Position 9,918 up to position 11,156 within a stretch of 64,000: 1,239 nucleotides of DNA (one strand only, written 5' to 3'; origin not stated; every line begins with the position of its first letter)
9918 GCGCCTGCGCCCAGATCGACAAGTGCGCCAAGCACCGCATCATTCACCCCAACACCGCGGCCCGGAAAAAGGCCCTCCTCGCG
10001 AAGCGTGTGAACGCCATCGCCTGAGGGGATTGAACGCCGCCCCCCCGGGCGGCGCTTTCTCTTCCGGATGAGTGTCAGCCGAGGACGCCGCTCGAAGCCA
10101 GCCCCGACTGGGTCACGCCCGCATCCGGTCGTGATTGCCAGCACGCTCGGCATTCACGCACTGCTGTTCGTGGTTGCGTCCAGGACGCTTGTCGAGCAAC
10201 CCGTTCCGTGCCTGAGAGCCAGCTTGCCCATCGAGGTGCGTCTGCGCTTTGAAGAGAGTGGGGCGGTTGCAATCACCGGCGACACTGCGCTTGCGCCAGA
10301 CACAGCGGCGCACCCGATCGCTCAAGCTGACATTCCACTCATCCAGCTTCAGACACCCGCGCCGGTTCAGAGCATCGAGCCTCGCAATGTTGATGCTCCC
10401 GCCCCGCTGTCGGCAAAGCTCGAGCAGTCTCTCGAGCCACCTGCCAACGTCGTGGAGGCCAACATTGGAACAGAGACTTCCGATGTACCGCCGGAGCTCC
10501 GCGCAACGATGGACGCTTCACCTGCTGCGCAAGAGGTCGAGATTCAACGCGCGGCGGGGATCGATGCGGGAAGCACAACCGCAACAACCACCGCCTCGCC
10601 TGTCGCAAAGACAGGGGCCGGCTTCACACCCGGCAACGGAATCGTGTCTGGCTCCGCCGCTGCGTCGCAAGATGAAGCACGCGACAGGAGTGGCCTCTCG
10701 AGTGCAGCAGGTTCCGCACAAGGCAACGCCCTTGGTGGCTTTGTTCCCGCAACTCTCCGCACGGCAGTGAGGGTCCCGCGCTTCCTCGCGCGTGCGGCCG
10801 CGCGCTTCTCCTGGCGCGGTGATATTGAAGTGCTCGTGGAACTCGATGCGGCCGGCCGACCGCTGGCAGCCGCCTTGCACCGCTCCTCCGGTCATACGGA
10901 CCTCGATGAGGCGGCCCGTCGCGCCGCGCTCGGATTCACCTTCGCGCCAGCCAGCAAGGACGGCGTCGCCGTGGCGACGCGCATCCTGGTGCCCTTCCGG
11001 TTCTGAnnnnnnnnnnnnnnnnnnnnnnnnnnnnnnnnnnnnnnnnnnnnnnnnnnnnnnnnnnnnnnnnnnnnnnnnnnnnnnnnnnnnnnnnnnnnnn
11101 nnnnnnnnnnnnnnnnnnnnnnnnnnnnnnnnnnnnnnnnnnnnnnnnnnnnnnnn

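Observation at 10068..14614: Putative metal-uptake operon: two proteins built from cysteine-rich YHS-like repeats upstream of a TonB-dependent receptor, with a convergent TonB gene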

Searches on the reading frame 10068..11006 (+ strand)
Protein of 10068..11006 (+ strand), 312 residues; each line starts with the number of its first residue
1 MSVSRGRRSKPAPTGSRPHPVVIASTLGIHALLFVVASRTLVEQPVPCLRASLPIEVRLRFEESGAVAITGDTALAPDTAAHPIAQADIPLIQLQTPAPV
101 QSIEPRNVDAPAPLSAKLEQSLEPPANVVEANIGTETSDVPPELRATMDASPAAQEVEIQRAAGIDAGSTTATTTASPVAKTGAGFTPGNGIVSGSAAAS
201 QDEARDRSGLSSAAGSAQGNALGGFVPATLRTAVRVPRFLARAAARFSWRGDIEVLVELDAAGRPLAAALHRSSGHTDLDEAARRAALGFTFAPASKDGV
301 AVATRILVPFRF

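Call 4: search_protein_families(library=pfam, proteins=[window:10068-11006:+], max_evalue=1)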
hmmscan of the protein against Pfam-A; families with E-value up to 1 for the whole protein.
window:10068-11006:+ (312 aa): 2 families
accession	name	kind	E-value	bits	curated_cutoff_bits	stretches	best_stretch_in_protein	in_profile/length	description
PF03544.19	TonB_C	-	3.4e-11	43.9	24.6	1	243-312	8-77/79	Gram-negative bacterial TonB protein C-terminal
PF13103.11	TonB_2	-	0.07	13.7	22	1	253-286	28-61/85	TonB C terminal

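Call 5: search_protein_families(library=ncbifam, proteins=[window:10068-11006:+], max_evalue=0.1)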
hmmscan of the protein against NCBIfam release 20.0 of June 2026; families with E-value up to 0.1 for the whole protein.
window:10068-11006:+ (312 aa): 2 families
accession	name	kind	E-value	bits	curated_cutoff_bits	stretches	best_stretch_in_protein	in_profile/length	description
TIGR01352.1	tonB_Cterm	subfamily_domain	2e-10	40.8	27.1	1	243-312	6-73/76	TonB family protein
NF038079.1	TonB_sider_MxcH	equivalog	1.3e-09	36.7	925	1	248-312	20-83/792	TonB-dependent siderophore myxochelin receptor MxcH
